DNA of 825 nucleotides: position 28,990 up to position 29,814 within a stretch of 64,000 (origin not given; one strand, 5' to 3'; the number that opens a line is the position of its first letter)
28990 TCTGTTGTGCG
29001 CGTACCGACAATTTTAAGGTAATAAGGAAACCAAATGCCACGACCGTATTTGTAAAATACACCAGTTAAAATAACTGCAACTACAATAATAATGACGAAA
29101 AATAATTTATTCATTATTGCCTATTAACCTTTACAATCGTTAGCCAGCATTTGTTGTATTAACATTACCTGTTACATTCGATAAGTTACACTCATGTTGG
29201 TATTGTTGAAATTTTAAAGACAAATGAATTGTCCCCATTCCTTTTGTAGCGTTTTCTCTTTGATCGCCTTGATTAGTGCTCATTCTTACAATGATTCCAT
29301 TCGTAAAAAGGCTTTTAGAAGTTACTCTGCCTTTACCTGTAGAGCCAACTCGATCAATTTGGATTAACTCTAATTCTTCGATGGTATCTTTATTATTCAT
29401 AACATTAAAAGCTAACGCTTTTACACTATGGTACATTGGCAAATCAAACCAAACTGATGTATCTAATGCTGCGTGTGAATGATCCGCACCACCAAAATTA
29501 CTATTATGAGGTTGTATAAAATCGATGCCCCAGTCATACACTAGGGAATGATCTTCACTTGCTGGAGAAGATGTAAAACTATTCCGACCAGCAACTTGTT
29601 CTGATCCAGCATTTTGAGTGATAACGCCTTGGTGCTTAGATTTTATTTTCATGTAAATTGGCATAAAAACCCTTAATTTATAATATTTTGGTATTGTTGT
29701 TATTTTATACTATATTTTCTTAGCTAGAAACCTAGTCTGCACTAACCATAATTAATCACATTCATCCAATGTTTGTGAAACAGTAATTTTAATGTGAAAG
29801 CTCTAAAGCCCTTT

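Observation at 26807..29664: Orphan Hcp with two L,D-transpeptidase-fold proteins and two membrane proteins: a plasmid-borne, transposon-flanked T6SS effector/immunity island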

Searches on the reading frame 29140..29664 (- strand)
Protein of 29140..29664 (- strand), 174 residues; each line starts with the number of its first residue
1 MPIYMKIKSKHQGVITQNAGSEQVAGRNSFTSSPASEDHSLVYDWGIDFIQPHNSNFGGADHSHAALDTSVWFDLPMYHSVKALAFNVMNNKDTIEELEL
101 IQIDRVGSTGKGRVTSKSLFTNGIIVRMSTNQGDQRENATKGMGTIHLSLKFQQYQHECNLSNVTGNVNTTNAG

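Call 3: search_protein_families(library=pfam, proteins=[window:29140-29664:-], max_evalue=1)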
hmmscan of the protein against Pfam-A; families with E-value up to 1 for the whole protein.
window:29140-29664:- (174 aa): 0 families

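Call 4: search_protein_families(library=ncbifam, proteins=[window:29140-29664:-], max_evalue=1)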
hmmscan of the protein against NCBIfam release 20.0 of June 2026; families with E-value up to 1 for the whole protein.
window:29140-29664:- (174 aa): 1 family
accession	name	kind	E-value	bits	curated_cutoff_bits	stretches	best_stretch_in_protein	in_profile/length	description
TIGR03344.1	VI_effect_Hcp1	subfamily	4.6e-06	26.6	58.9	1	1-167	3-161/167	type VI secretion system tube protein TssD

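Call 10: find_encoding_contigs(protein=window:29140-29664:-, flank=10000, max_places=10)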
Protein window:29140-29664:- (174 aa): 6 contigs read that carry it; 3 places shown.
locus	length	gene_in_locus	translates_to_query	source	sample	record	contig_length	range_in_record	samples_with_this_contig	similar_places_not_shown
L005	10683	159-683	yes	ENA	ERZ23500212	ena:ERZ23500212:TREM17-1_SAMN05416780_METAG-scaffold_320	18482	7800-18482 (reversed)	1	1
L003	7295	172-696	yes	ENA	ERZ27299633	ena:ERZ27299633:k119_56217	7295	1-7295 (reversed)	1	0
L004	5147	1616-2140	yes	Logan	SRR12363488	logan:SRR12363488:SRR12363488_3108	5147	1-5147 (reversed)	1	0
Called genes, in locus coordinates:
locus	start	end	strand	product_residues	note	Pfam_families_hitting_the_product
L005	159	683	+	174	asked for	-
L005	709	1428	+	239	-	PF03734:YkuD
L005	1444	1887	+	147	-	PF10908:Tlde1_dom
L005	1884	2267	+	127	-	-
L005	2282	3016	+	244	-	-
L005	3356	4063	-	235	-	PF16144:DUF4852 (faint)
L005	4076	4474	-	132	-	-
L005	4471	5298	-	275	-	PF05096:Glu_cyclase_2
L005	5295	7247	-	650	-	PF00580:UvrD-helicase, PF01443:Viral_helicase1 (faint), PF13245:AAA_19, PF13604:AAA_30 (faint), PF13361:UvrD_C, PF13538:UvrD_C_2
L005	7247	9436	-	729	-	PF02534:T4SS-DNA_transf, PF10412:TrwB_AAD_bind, PF12696:TraG-D_C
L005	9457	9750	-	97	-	-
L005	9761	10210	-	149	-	-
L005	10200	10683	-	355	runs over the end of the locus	PF00437:T2SSE, PF27713:UCP018868 (weak)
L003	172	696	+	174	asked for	-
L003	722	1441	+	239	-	PF03734:YkuD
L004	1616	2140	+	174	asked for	-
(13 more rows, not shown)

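Call 11: find_homologous_proteins(query=window:29140-29664:-, max_evalue=0.001)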
Query window:29140-29664:- (174 aa): 5 proteins with E <= 0.001 among 39 candidates.
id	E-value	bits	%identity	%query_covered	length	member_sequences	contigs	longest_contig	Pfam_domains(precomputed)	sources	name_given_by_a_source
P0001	1.7e-108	378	100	98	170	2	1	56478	-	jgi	jgi:hypothetical protein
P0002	8.6e-93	327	80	100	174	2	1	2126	-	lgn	-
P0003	2.1e-89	316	79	100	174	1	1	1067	-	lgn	-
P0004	2.1e-87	309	75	100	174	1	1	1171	-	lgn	-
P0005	5.5e-82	292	72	100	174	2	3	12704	-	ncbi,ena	-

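Call 15: search_solved_structures(query=A1, max_evalue=10, show_alignments=2)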
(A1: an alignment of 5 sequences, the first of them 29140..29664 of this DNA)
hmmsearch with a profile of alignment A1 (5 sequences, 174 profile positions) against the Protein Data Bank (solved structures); distinct sequences matched with E-value up to 10: 3.
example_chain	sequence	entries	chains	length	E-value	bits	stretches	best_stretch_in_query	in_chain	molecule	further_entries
5mxn_1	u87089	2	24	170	0.11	15.4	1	2-154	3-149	Haemolysin co-regulated protein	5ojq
4k61_A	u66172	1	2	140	0.24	14.2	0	50-76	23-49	Uncharacterized protein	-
4ds2_A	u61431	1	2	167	1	12.2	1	30-63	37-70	Ubiquitin-conjugating enzyme E2, putative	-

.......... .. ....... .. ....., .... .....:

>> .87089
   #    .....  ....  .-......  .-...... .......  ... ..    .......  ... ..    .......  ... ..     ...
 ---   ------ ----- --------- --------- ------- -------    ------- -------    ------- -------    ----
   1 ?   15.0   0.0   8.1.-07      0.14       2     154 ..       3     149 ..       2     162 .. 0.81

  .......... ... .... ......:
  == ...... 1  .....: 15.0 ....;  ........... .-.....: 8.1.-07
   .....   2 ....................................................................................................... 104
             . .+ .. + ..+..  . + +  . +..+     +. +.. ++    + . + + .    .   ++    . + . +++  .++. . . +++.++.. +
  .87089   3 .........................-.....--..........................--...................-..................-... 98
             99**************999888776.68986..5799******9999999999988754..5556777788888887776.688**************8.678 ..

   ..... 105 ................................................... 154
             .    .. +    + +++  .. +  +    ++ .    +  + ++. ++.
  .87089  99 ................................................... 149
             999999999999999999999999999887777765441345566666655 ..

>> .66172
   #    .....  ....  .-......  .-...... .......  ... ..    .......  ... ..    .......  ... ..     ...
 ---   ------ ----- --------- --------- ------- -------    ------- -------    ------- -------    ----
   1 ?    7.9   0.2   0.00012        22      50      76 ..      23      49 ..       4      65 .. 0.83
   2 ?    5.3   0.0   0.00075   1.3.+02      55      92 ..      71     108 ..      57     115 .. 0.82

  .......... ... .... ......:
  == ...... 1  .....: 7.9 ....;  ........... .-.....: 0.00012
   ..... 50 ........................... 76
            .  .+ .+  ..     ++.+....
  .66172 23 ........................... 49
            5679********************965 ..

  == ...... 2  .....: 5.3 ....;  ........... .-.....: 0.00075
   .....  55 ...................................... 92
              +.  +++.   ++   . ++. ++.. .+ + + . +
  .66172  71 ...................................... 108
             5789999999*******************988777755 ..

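Call 18: find_related_loci(query=A1, collection=genome_contigs, flank=10000)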
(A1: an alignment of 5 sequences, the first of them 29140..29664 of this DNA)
Query A1 (174 aa) in genome_contigs; peptide patterns used: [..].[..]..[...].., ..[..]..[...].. (x = any residue, [..] = any of these).
71 stretches matched a pattern, but none encodes a relative of the query by tblastn (E <= 1e-3).

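Call 19: find_encoding_contigs(protein=P0005, flank=10000, max_places=6)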
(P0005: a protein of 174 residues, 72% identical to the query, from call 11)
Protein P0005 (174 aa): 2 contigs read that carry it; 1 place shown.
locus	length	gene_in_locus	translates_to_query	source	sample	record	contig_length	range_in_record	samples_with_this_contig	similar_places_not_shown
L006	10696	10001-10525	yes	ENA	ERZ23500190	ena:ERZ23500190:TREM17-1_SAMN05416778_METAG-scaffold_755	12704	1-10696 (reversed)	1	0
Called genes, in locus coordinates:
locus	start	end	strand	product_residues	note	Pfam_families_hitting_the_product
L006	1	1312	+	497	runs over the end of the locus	PF00501:AMP-binding, PF13193:AMP-binding_C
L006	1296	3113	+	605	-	PF00425:Chorismate_bind, PF01063:Aminotran_4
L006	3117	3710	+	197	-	PF00117:GATase, PF07722:Peptidase_C26 (weak)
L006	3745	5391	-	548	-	PF17092:PCB_OB (faint), PF21710:Spt6_S1 (faint), PF18614:RNase_II_C_S1 (faint), PF00575:S1, PF23459:S1_RRP5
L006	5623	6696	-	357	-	PF00291:PALP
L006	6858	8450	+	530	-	PF01645:Glu_synthase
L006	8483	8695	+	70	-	PF04304:DUF454 (weak)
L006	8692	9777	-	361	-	PF00730:HhH-GPD, PF00633:HHH (weak), PF14815:NUDIX_4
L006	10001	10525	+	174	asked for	-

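Call 21: search_dna_similar(query=window:29140-29664:-, collection=plasmids, mode=protein, max_rows=15, max_evalue=1)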
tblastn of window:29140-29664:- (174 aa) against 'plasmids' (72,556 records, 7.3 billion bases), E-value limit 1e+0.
Records with a match: 3; places in all: 3; records where one place covers at least 80% of the query: 3.
Best place of each record, by identity: <60% 3.
By first word of the organism name: Francisella 3.
By predicted mobility (MOB-suite, as given by PLSDB): non-mobilizable 3.
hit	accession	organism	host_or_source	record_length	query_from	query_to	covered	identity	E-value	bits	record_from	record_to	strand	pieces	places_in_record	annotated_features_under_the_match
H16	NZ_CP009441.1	Francisella philomiragia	Human Pleural Fluid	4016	1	157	90%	29.6%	4e-13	73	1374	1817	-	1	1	hypothetical protein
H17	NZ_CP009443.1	Francisella philomiragia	water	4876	1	162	93%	25.3%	1e-4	49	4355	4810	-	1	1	hypothetical protein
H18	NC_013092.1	Francisella philomiragia subsp. philomiragia ATCC 25017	-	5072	1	162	93%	25.3%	5e-4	47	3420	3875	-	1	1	hypothetical protein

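Call 22: get_annotated_region(hit=H16, flank=5000)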
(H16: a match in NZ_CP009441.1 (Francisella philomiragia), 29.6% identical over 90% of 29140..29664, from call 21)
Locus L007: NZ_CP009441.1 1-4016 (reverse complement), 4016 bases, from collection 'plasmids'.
description: Francisella philomiragia strain GA01-2794 plasmid unnamed, complete sequence
organism: Francisella philomiragia (NCBI taxid 28110)
taxonomy: Bacteria; Pseudomonadota; Gammaproteobacteria; Thiotrichales; Francisellaceae; Francisella; Francisella philomiragia
host: -; source: Human Pleural Fluid; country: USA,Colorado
typing (MOB-suite, as given by PLSDB): non-mobilizable; replicon rep_cluster_1355
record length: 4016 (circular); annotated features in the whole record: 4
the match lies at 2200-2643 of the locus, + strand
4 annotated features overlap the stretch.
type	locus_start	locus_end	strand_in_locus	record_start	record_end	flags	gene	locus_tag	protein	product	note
CDS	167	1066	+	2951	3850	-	-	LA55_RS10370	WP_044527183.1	protein rep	GO:0006260 - DNA replication [Evidence IEA]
CDS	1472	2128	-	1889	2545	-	-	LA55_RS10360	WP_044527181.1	hypothetical protein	-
CDS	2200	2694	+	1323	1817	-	-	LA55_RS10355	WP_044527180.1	hypothetical protein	-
CDS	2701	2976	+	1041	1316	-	-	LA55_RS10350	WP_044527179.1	hypothetical protein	-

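Call 23: get_annotated_region(hit=H17, flank=5000)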
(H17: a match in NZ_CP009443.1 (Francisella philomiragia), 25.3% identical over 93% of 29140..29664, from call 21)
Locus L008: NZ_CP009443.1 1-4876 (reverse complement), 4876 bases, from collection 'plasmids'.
description: Francisella philomiragia strain O#319-036 [FSC 153] plasmid pFPJ_1, complete sequence
organism: Francisella philomiragia (NCBI taxid 28110)
taxonomy: Bacteria; Pseudomonadota; Gammaproteobacteria; Thiotrichales; Francisellaceae; Francisella; Francisella philomiragia
host: -; source: water; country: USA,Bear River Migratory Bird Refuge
typing (MOB-suite, as given by PLSDB): non-mobilizable; replicon rep_cluster_1050
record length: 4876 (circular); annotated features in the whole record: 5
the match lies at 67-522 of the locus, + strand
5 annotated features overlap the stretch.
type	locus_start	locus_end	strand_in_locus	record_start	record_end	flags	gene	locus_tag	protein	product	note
CDS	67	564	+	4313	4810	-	-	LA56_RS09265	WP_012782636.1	hypothetical protein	-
CDS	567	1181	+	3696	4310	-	-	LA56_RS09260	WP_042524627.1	hypothetical protein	-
CDS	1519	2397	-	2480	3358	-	-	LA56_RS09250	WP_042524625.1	integrase domain-containing protein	-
CDS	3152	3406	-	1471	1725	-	-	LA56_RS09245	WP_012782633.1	Txe/YoeB family addiction module toxin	GO:0008219 - cell death [Evidence IEA]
CDS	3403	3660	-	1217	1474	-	-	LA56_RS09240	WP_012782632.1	type II toxin-antitoxin system prevent-host-death family antitoxin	GO:0008219 - cell death [Evidence IEA]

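Call 24: predict_structure(alignment_id=A1)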
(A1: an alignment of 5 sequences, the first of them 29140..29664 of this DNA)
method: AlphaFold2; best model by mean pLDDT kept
length: 174 residues; sequences in the alignment: 5
mean_pLDDT: 46.6   pTM: 0.48
mean pLDDT of the five models: 46.6, 46.6, 43.6, 41.8, 41.6
residues with pLDDT >= 90: 0; 70-90: 11; 50-70: 63; < 50: 100
segments of 3 or more residues with pLDDT < 50: 1-3, 16-68, 76-88, 105-107, 109-111, 133-143, 161-174
pLDDT, mean of each block of 10 residues (from residue 1): 57 48 28 29 29 29 46 48 42 66 52 60 69 44 55 63 34 25
secondary structure, 60 per line:
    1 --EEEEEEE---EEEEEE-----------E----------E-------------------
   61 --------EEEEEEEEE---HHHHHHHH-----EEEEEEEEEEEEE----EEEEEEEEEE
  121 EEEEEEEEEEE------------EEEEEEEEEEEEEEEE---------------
elements in order: E3-9 E13-18 E69-77 H81-88 E94-106 E111-131 E144-159

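Call 25: search_protein_representatives(alignment_id=A1)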
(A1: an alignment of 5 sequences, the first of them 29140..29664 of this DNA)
Query: 5 sequences, 174 profile positions. Proteins with E-value up to 0.001 (for the whole library): 42; up to 1e-10: 21; up to 1e-30: 2. The best 42 are listed.
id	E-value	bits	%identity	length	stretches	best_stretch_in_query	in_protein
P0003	4.7e-107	371.5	-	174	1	1-174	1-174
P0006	1.9e-56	206.7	-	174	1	1-173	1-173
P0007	1.2e-17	80.4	-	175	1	1-174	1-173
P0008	6.8e-17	78.0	-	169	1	1-173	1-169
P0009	2.2e-16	76.3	-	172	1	1-172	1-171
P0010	3.1e-15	72.6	-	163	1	1-172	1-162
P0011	9.6e-15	71.0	-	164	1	1-170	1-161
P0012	1.1e-14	70.8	-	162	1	1-171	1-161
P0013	4.3e-14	68.8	-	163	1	1-171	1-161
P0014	5.0e-14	68.6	-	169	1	1-171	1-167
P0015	6.4e-13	65.0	-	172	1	1-172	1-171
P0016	6.4e-13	65.0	-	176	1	1-170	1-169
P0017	1.1e-12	64.2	-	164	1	1-174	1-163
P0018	1.2e-12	64.1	-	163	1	1-171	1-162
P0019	1.4e-12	64.0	-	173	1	1-171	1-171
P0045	4.3e-04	36.3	-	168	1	1-169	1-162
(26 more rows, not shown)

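Call 27: search_solved_structures(query=A2, max_evalue=10, show_alignments=1)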
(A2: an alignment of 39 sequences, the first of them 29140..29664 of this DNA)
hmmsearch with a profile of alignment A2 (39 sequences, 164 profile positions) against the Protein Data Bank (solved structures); distinct sequences matched with E-value up to 10: 5.
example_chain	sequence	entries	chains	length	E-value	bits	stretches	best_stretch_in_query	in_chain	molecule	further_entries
5mxn_1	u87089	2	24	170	2.3e-07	33.9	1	2-157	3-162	Haemolysin co-regulated protein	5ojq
3he1_A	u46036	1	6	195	0.0033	20.3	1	2-157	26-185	Major exported Hcp3 protein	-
6a2v_A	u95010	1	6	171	0.0065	19.4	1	2-157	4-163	Type VI secretion system tube protein Hcp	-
7zju_A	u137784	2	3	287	0.22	14.4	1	42-96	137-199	SUMO-specific isopeptidase USPL1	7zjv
7p99_A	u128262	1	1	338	0.28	14.1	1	42-96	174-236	SUMO-specific isopeptidase USPL1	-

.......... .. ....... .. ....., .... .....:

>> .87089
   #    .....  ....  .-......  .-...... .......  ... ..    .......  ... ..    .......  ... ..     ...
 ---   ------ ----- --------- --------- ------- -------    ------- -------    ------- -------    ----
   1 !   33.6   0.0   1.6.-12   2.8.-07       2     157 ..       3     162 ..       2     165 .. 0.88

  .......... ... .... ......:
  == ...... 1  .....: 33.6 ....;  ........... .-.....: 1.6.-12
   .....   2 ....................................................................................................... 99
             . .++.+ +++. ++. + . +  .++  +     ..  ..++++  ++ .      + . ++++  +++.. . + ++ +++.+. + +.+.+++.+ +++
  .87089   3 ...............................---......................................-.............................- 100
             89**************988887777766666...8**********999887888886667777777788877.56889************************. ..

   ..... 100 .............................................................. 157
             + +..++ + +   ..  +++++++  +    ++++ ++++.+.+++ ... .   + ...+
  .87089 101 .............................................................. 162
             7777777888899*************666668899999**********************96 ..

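Call 28: search_protein_families(library=pfam, alignment_id=A2, max_evalue=1)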
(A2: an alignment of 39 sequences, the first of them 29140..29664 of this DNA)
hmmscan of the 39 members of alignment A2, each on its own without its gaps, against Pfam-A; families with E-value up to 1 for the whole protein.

A. member 1, window:29140-29664:- (174 aa): 0 families

B. families by the number of members that match (of 39 scanned): 13 families
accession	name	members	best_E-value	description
PF22373.2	MG491_central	1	0.014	Organelle protein MG491, central domain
PF05638.18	T6SS_HCP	1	0.019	Type VI secretion system effector, Hcp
PF17942.8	Morc6_S5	1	0.028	Morc6 ribosomal protein S5 domain 2-like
PF15423.11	FLYWCH_N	1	0.03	FLYWCH-type zinc finger-containing protein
PF15796.10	KELK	1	0.031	KELK-motif containing domain of MRCK Ser/Thr protein kinase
PF00094.30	VWD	1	0.043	von Willebrand factor type D domain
PF18329.7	SGBP_B_XBD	1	0.045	Surface glycan-binding protein B xyloglucan binding domain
PF25590.1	DUF7936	1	0.079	Domain of unknown function (DUF7936)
PF09839.14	DUF2066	1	0.094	Uncharacterized protein conserved in bacteria (DUF2066)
PF11087.14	PRD1_DD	1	0.14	PRD1 phage membrane DNA delivery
PF19750.4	DUF6237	1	0.14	Family of unknown function (DUF6237)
PF23513.1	Microp_apicomplexa_9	1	0.14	Apicomplexa microprotein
PF24255.1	DUF7456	1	0.57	Family of unknown function (DUF7456)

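Call 31: find_homologous_proteins(query=A2, max_evalue=0.001)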
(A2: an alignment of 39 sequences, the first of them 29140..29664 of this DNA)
Query A2 (39 sequences) (174 aa, profile of the alignment): 8 proteins with E <= 0.001 among 1038 candidates.
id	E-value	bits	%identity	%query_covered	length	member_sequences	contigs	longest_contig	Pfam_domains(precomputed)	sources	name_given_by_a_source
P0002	9.2e-50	186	80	100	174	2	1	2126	-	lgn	-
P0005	1.5e-47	179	72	100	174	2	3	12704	-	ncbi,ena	-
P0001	9.6e-47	177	100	98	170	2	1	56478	-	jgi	jgi:hypothetical protein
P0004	1.9e-46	176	75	100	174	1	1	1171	-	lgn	-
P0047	2.0e-46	176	27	98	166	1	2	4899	-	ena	-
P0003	2.0e-46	176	79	100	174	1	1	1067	-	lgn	-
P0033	2.2e-45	172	27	98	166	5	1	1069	-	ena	-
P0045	1.0e-42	164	25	97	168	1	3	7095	-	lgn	-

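Call 32: find_encoding_contigs(protein=P0045, flank=8000, max_places=4)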
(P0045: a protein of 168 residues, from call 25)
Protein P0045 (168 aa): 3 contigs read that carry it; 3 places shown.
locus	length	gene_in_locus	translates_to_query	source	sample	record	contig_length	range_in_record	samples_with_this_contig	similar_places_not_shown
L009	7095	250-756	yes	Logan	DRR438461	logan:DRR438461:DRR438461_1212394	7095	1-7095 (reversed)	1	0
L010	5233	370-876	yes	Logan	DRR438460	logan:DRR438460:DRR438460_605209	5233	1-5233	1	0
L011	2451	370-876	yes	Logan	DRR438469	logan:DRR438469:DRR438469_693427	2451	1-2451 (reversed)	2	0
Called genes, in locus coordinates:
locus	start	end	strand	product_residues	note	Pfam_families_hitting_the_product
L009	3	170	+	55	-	?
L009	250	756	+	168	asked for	-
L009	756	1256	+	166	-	-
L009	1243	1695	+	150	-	-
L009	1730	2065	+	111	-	-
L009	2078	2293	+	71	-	-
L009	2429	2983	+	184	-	PF00239:Resolvase, PF02796:HTH_7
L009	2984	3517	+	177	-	-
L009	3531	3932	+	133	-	-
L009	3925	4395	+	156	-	-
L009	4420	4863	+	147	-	-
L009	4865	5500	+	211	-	-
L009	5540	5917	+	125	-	-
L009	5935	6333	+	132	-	-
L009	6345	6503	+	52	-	-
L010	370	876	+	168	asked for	-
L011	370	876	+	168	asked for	-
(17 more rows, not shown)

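Call 33: find_encoding_contigs(protein=P0047, flank=8000, max_places=4)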
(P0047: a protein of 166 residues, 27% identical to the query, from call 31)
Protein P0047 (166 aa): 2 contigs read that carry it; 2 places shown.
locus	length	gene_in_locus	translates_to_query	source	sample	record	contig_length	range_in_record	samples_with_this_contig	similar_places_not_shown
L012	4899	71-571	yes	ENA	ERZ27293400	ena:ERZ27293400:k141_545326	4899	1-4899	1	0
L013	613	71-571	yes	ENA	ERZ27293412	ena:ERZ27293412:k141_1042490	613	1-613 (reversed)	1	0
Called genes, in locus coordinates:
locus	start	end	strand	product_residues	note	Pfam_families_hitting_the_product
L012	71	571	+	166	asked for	-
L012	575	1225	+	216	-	-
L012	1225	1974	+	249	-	PF26363:Phospholipase-like, PF01764:Lipase_3 (weak)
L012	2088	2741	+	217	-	-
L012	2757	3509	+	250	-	PF26363:Phospholipase-like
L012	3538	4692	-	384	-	PF13443:HTH_26 (weak), PF01381:HTH_3 (weak)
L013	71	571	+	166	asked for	-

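Call 34: find_encoding_contigs(protein=P0008, flank=8000, max_places=4)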
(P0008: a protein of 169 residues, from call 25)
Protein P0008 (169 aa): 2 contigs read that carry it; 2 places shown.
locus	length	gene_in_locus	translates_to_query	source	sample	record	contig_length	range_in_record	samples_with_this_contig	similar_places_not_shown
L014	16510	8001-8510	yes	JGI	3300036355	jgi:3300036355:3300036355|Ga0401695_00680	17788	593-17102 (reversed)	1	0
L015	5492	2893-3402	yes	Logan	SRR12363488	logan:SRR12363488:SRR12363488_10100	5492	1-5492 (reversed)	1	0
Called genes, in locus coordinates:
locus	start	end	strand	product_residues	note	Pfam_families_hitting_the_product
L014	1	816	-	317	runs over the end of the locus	PF02195:ParB_N, PF17762:HTH_ParB (faint)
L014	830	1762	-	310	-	PF01656:CbiA, PF09140:MipZ (faint), PF10609:ParA (faint), PF13614:AAA_31, PF02374:ArsA_ATPase (faint)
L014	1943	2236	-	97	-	PF15781:ParE-like_toxin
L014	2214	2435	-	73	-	PF11903:ParD_like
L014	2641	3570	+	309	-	PF02899:Phage_int_SAM_1, PF13495:Phage_int_SAM_4 (weak), PF00589:Phage_integrase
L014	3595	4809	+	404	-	PF19658:DUF6161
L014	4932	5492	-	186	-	-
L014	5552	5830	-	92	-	PF00216:Bac_DNA_binding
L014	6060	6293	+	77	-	-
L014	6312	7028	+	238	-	PF03734:YkuD (weak)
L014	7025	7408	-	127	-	-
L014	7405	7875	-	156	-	PF10908:Tlde1_dom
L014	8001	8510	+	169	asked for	-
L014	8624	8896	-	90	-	-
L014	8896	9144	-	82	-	-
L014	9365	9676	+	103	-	-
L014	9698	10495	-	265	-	PF01223:Endonuclease_NS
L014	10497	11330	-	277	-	-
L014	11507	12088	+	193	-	-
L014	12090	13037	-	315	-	-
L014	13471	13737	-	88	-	-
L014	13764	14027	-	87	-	-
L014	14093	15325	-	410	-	PF02384:N6_Mtase, PF19587:DUF6094 (weak), PF05175:MTS (faint), PF13847:Methyltransf_31 (weak), PF07669:Eco57I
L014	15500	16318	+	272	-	-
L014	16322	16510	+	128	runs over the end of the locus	-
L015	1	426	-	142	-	?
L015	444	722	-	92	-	PF00216:Bac_DNA_binding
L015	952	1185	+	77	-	-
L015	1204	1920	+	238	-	PF03734:YkuD (weak)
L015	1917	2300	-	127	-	-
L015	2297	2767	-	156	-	PF10908:Tlde1_dom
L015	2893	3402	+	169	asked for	-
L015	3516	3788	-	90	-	-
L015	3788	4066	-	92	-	-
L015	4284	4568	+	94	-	-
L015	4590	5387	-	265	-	PF01223:Endonuclease_NS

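Call 35: predict_structure(alignment_id=A2)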
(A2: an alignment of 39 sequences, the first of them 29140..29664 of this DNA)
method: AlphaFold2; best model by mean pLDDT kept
length: 174 residues; sequences in the alignment: 39
mean_pLDDT: 87.6   pTM: 0.81
mean pLDDT of the five models: 87.6, 87.2, 85.4, 84.4, 84.1
residues with pLDDT >= 90: 111; 70-90: 43; 50-70: 18; < 50: 2
segments of 3 or more residues with pLDDT < 50: none
pLDDT, mean of each block of 10 residues (from residue 1): 95 95 88 90 93 68 74 94 96 97 79 91 96 75 88 95 92 50
secondary structure, 60 per line:
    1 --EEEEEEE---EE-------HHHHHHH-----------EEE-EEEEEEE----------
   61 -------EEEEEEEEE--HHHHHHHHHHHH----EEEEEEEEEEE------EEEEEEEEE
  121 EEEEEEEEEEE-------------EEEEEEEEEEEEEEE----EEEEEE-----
elements in order: E3-9 H22-28 E40-42 E44-50 E68-76 H79-90 E95-105 E112-131 E145-159 E164-169
